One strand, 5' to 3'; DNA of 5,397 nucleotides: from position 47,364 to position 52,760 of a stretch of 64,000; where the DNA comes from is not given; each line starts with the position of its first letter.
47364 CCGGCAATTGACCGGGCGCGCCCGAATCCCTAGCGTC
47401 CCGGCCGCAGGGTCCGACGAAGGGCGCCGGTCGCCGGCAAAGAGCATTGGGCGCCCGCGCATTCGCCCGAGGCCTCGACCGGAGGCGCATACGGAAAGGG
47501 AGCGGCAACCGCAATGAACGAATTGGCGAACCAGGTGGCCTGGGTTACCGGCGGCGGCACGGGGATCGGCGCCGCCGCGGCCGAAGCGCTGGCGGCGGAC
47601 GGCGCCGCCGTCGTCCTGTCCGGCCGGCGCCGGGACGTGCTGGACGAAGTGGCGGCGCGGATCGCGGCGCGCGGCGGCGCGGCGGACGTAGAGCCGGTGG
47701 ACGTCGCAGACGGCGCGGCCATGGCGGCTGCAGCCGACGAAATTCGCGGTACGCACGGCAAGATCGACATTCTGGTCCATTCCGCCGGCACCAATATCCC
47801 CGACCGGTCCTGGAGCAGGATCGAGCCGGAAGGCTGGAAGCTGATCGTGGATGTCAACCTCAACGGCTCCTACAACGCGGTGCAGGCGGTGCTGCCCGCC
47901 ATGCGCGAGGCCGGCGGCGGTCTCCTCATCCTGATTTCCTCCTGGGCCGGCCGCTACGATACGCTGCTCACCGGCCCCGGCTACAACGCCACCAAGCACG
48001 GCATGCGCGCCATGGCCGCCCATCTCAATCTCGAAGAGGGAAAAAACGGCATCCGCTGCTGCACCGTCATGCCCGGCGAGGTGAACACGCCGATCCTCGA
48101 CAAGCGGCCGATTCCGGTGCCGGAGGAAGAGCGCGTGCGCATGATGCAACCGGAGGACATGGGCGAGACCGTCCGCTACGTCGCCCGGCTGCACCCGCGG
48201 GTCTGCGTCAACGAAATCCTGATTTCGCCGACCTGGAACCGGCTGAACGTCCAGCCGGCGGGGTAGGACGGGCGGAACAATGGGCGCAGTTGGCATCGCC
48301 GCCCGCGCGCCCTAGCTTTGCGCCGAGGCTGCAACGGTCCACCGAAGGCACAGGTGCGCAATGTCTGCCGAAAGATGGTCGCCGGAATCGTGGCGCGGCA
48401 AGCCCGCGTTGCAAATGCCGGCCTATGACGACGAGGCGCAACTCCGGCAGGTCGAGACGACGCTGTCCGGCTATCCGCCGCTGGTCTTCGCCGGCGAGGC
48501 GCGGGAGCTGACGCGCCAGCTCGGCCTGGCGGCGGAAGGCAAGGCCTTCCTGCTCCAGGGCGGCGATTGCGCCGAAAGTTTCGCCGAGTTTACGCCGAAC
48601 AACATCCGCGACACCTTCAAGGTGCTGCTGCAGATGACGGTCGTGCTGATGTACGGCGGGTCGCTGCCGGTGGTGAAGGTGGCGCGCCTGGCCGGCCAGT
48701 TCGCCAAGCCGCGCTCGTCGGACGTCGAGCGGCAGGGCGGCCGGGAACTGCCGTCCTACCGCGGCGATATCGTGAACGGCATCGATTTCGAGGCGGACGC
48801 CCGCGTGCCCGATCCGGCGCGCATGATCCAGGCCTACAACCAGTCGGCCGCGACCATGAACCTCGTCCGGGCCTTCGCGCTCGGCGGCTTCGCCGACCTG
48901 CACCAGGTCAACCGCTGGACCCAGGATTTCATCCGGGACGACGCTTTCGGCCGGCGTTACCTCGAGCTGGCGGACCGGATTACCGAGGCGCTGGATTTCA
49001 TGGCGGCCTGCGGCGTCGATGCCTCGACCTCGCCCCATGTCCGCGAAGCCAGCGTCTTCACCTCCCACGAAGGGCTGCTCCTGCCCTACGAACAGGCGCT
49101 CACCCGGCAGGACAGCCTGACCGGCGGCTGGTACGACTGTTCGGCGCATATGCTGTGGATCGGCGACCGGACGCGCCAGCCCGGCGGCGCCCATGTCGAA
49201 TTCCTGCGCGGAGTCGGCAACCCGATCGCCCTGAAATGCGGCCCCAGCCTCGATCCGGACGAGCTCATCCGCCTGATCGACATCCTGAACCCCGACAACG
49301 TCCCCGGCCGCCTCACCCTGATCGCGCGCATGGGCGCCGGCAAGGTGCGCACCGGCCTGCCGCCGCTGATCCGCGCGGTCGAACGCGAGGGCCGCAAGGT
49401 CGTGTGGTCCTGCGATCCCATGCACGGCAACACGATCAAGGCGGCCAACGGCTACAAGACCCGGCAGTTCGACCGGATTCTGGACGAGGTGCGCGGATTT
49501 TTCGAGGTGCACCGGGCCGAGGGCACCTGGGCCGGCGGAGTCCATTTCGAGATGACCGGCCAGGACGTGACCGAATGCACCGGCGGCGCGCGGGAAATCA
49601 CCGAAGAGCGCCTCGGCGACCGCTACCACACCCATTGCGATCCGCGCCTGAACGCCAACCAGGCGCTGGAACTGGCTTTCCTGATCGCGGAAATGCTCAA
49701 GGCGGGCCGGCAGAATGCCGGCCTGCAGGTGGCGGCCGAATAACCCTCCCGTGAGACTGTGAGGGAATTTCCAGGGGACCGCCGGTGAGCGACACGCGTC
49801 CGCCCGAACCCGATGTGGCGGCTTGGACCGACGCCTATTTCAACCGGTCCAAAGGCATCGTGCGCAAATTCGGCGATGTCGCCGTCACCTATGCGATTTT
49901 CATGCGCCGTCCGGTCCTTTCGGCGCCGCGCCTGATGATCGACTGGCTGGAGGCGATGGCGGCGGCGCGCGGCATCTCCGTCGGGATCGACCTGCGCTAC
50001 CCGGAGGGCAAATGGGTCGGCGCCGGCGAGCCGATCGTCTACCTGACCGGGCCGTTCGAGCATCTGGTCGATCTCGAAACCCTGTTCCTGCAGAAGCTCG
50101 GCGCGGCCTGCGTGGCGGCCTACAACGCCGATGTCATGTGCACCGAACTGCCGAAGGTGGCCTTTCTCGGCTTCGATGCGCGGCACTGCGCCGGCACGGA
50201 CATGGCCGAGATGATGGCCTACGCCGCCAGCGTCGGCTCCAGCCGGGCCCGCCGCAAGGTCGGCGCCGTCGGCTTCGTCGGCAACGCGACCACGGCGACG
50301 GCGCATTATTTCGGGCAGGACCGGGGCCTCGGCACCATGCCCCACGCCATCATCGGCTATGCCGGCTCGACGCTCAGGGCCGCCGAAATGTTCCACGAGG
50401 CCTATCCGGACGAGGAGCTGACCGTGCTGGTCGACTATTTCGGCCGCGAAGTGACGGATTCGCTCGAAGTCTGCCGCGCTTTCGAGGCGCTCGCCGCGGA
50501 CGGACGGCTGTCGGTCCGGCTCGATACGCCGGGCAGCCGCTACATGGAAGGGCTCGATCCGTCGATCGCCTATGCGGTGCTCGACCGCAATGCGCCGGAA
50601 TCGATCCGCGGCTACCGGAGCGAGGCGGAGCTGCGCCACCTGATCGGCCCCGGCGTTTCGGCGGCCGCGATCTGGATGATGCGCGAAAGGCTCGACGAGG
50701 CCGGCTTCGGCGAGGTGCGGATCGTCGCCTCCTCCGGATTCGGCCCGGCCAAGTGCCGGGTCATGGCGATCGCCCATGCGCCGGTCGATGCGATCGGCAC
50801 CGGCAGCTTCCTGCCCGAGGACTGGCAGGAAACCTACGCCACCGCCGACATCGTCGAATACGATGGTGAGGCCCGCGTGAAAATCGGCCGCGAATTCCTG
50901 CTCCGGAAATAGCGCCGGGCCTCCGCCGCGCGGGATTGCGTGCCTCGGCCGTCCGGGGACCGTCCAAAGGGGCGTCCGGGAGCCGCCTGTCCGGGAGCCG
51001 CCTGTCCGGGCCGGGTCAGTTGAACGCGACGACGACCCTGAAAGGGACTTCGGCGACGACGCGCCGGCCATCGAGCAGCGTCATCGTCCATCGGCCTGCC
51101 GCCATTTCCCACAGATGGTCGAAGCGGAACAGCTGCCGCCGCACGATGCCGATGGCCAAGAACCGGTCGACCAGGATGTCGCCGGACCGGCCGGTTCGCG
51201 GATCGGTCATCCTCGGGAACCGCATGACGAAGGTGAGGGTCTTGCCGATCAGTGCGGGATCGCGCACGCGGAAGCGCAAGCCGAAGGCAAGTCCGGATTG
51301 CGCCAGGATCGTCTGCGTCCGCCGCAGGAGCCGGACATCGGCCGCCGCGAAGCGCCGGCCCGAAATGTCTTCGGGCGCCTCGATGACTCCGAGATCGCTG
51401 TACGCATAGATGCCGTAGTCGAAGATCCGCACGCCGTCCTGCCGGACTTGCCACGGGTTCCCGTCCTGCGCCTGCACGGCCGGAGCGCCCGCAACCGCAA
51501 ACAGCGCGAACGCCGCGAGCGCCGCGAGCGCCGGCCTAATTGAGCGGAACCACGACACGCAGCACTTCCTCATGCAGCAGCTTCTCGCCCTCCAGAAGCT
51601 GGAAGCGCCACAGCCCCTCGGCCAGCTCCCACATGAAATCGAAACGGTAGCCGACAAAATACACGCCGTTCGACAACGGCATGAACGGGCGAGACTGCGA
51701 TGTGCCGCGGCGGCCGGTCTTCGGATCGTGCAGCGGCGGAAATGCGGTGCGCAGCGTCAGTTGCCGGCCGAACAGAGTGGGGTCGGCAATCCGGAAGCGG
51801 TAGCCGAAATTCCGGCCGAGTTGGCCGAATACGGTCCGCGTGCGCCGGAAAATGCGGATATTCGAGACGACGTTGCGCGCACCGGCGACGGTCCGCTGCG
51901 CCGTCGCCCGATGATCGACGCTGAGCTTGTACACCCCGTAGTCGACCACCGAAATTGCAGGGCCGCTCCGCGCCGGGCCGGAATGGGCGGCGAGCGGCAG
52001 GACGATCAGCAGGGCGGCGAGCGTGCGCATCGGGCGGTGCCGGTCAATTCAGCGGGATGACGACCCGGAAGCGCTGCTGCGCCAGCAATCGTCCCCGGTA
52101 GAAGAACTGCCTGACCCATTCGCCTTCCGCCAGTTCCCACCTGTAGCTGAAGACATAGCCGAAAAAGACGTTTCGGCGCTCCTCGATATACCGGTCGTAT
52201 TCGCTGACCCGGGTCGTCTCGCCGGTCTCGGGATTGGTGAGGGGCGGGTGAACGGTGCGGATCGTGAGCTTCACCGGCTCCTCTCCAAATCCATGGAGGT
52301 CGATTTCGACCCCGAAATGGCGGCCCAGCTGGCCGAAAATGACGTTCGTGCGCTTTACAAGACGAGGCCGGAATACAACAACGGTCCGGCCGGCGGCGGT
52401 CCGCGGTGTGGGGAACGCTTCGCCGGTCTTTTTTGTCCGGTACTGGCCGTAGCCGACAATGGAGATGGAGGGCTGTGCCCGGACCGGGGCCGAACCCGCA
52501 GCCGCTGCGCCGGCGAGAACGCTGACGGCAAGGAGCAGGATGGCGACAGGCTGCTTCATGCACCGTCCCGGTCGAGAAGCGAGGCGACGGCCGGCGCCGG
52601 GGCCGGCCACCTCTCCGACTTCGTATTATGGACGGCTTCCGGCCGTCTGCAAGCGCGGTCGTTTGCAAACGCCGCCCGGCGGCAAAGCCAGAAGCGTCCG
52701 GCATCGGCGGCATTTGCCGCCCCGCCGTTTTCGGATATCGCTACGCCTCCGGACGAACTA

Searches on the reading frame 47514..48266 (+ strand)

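Call 55: search_protein_families(library=pfam, proteins=[window:47514-48266:+], max_evalue=0.000001)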
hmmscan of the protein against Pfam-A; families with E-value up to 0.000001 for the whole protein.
window:47514-48266:+ (250 aa): 3 families
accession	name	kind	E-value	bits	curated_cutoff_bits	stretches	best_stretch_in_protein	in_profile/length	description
PF00106.31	adh_short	-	5.1e-43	147.3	26.6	1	7-197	1-189/195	short chain dehydrogenase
PF13561.12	adh_short_C2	-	2e-35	122.9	27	1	16-201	6-187/236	Enoyl-(Acyl carrier protein) reductase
PF08659.16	KR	-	2.7e-12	47.4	22.6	1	10-171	4-163/180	KR domain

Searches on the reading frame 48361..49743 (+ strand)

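Call 55: search_protein_families(library=pfam, proteins=[window:48361-49743:+], max_evalue=0.000001)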
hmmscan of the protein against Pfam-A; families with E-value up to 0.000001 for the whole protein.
window:48361-49743:+ (460 aa): 1 family
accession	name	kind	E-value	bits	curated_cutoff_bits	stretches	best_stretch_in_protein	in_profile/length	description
PF01474.22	DAHP_synth_2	-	5.4e-212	704.5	27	1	6-443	1-438/438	Class-II DAHP synthetase family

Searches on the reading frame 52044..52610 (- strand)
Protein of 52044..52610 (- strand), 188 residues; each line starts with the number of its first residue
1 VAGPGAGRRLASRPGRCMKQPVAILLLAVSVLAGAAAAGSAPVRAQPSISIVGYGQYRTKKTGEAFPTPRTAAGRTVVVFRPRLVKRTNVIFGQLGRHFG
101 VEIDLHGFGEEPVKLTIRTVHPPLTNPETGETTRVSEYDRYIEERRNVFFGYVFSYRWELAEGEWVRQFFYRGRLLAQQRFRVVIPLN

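Call 55: search_protein_families(library=pfam, proteins=[window:52044-52610:-], max_evalue=0.000001)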
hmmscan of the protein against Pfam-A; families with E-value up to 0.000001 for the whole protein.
window:52044-52610:- (188 aa): 1 family
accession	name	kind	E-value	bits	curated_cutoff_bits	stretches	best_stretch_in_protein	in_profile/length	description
PF12975.13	DUF3859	-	1.7e-09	38.1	24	1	69-183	24-123/123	Domain of unknown function (DUF3859)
